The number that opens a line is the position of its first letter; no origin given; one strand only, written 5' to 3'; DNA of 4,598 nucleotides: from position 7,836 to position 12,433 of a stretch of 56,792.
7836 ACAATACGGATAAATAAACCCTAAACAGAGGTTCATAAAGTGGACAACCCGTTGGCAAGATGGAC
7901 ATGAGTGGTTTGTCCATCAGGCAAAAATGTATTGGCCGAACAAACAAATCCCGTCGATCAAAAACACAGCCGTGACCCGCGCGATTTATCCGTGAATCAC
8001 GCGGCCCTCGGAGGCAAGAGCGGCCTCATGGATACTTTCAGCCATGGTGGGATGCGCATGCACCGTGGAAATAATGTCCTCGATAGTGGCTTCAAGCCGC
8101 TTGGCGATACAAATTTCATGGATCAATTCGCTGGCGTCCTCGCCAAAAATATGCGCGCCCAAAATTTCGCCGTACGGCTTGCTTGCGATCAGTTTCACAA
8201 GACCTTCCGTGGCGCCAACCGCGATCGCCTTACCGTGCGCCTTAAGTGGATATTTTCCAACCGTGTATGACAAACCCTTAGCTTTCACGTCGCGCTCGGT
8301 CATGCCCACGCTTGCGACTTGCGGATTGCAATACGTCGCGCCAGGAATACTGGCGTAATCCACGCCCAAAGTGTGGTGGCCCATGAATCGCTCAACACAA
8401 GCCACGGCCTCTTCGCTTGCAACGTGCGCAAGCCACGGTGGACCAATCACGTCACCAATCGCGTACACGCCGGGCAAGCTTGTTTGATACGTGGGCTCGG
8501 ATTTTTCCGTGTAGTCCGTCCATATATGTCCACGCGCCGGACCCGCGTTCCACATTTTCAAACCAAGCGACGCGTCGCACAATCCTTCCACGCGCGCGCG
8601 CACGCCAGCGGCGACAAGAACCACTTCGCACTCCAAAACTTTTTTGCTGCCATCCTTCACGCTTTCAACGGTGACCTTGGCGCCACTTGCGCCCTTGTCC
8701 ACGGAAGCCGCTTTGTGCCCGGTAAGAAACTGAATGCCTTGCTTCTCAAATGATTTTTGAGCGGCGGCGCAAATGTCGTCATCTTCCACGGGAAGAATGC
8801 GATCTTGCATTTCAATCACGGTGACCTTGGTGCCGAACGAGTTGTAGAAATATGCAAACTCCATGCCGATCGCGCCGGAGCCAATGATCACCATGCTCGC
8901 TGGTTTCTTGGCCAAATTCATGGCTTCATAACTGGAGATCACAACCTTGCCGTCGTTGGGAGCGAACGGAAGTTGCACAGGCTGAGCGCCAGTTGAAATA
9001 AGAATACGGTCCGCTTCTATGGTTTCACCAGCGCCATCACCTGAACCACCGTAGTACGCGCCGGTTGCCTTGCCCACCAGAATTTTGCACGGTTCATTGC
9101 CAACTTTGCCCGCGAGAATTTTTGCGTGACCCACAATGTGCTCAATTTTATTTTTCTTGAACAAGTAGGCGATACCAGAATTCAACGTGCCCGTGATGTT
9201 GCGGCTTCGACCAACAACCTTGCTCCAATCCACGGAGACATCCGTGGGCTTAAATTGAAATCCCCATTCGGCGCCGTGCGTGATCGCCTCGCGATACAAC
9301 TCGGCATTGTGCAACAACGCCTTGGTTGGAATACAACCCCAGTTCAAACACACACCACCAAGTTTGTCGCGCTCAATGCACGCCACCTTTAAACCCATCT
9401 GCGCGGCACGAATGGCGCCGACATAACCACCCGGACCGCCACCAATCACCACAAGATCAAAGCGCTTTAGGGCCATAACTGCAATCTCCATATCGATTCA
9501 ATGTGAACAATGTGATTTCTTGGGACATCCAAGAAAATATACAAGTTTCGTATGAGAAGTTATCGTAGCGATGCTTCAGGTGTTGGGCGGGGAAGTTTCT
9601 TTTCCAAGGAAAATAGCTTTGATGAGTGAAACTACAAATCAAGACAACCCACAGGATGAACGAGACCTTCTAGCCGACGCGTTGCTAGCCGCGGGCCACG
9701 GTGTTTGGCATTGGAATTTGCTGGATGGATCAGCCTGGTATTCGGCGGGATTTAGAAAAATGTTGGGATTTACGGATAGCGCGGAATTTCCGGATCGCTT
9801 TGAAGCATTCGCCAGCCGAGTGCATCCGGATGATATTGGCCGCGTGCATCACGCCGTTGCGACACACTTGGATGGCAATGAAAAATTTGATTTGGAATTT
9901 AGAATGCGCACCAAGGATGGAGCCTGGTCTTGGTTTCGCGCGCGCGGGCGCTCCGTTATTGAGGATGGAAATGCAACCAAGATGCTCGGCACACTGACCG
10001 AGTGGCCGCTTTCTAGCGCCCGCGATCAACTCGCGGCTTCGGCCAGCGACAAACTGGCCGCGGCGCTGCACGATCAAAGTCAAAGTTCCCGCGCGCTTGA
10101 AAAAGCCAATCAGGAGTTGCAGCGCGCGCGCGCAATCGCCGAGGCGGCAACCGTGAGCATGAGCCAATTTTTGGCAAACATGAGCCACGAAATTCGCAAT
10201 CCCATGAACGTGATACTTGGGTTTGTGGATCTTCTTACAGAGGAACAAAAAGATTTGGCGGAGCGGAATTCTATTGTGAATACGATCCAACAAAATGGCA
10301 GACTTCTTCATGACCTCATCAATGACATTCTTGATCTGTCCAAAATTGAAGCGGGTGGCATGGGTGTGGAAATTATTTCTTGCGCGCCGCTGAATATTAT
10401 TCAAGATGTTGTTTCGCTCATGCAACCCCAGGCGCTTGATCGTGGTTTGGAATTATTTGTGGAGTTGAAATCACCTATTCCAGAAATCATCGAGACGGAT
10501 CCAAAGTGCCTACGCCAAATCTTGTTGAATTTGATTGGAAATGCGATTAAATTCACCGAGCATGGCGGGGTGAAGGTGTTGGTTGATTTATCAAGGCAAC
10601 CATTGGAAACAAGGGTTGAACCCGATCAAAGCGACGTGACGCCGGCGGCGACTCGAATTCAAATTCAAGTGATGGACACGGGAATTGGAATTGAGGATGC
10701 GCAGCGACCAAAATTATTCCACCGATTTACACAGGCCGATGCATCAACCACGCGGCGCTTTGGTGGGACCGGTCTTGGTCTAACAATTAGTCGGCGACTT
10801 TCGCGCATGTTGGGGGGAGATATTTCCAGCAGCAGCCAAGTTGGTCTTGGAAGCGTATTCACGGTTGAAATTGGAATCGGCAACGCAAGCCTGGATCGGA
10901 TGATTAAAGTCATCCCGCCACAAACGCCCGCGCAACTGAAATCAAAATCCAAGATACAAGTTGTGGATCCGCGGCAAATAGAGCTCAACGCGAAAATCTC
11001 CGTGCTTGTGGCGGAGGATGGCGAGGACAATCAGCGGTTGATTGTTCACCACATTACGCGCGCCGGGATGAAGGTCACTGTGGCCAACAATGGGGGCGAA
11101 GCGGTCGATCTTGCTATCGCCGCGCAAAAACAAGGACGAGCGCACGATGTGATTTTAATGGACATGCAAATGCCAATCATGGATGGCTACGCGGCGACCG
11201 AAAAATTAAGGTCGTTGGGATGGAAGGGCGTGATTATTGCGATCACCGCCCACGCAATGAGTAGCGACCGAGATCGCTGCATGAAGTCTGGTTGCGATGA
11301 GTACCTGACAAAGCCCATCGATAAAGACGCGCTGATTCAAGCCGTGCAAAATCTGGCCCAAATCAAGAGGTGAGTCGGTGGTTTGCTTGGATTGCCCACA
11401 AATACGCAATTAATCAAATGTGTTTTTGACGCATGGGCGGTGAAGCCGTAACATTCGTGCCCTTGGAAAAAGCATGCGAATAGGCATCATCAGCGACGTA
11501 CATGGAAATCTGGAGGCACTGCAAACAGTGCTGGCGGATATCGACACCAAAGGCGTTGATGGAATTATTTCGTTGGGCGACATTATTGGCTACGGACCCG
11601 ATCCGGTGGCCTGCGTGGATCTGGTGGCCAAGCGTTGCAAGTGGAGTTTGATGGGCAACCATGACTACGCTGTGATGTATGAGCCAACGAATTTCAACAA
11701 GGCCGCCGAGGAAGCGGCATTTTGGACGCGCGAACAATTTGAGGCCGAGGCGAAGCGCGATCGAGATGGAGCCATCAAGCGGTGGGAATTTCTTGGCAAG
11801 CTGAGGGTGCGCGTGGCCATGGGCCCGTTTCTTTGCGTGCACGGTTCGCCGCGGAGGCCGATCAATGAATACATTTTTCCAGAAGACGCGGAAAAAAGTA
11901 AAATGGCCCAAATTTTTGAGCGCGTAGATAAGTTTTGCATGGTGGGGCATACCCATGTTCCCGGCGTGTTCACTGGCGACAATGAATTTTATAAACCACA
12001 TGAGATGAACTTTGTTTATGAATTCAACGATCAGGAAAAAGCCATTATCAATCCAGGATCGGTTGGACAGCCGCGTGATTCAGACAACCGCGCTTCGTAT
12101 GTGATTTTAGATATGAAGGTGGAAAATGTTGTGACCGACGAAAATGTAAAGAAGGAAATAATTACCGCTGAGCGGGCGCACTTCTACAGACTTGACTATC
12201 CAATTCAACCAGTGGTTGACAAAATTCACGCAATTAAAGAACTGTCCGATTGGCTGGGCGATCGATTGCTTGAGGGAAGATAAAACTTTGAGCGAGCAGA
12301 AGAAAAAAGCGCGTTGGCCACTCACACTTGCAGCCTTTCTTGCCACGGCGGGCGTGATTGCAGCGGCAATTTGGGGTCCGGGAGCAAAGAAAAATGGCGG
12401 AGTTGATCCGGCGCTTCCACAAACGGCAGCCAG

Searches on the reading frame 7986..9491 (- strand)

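Call 51: search_protein_families(library=pfam, proteins=[window:7986-9491:-], max_evalue=0.0001)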
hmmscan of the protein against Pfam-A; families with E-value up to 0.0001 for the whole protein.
window:7986-9491:- (501 aa): 11 families
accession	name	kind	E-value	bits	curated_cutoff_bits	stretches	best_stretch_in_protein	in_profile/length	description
PF07992.20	Pyr_redox_2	-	1.8e-62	211.8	26.1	1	11-362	1-291/291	Pyridine nucleotide-disulphide oxidoreductase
PF02852.28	Pyr_redox_dim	-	1.3e-35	122.4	25.3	1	382-491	1-110/110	Pyridine nucleotide-disulphide oxidoreductase, dimerisation domain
PF00070.33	Pyr_redox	-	5e-26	91.5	22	1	200-276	2-80/82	Pyridine nucleotide-disulphide oxidoreductase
PF01266.30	DAO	-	4.7e-11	43.2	27.9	0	236-325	147-230/353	FAD dependent oxidoreductase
PF13450.12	NAD_binding_8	-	1.5e-09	38.4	21.9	0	202-232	1-31/68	NAD(P)-binding Rossmann-like domain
PF00890.30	FAD_binding_2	-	1.5e-09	38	20.4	1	12-46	1-35/414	FAD binding domain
PF13738.12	Pyr_redox_3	-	5.4e-08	32.9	30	0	156-346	121-305/305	Pyridine nucleotide-disulphide oxidoreductase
PF03486.20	HI0933_like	-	9e-08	32.3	50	0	12-43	2-33/244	HI0933-like protein Rossmann domain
PF12831.13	FAD_oxidored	-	3.3e-07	30.4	27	1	12-48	1-38/416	FAD dependent oxidoreductase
PF01134.28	GIDA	-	3.9e-07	29.9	22.1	1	12-74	1-61/391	Glucose inhibited division protein A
PF01494.25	FAD_binding_3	-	2.6e-05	24.1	22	0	12-42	3-33/349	FAD binding domain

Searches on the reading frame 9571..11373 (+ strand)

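Call 51: search_protein_families(library=pfam, proteins=[window:9571-11373:+], max_evalue=0.0001)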
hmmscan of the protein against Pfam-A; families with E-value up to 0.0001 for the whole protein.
window:9571-11373:+ (600 aa): 4 families
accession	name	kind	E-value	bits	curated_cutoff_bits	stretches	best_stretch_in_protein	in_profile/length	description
PF02518.31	HATPase_c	-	6.9e-24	84.9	26.4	1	310-434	2-107/111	Histidine kinase-, DNA gyrase B-, and HSP90-like ATPase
PF00072.30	Response_reg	-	1.3e-23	83.7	30.2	1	478-593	1-111/111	Response regulator receiver domain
PF00512.31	HisKA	-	1.6e-20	73.4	26.9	1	197-262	2-66/66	His Kinase A (phospho-acceptor) domain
PF08447.18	PAS_3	-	4.7e-20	72.1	25.6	1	57-141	4-88/89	PAS fold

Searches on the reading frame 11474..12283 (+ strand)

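Call 51: search_protein_families(library=pfam, proteins=[window:11474-12283:+], max_evalue=0.0001)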
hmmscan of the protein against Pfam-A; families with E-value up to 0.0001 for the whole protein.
window:11474-12283:+ (269 aa): 2 families
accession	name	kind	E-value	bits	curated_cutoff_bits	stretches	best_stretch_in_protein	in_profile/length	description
PF12850.12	Metallophos_2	-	1.4e-19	71.1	27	1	1-215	1-152/154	Calcineurin-like phosphoesterase superfamily domain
PF00149.33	Metallophos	-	7.5e-16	59.6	21.5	1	1-163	1-159/191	Calcineurin-like phosphoesterase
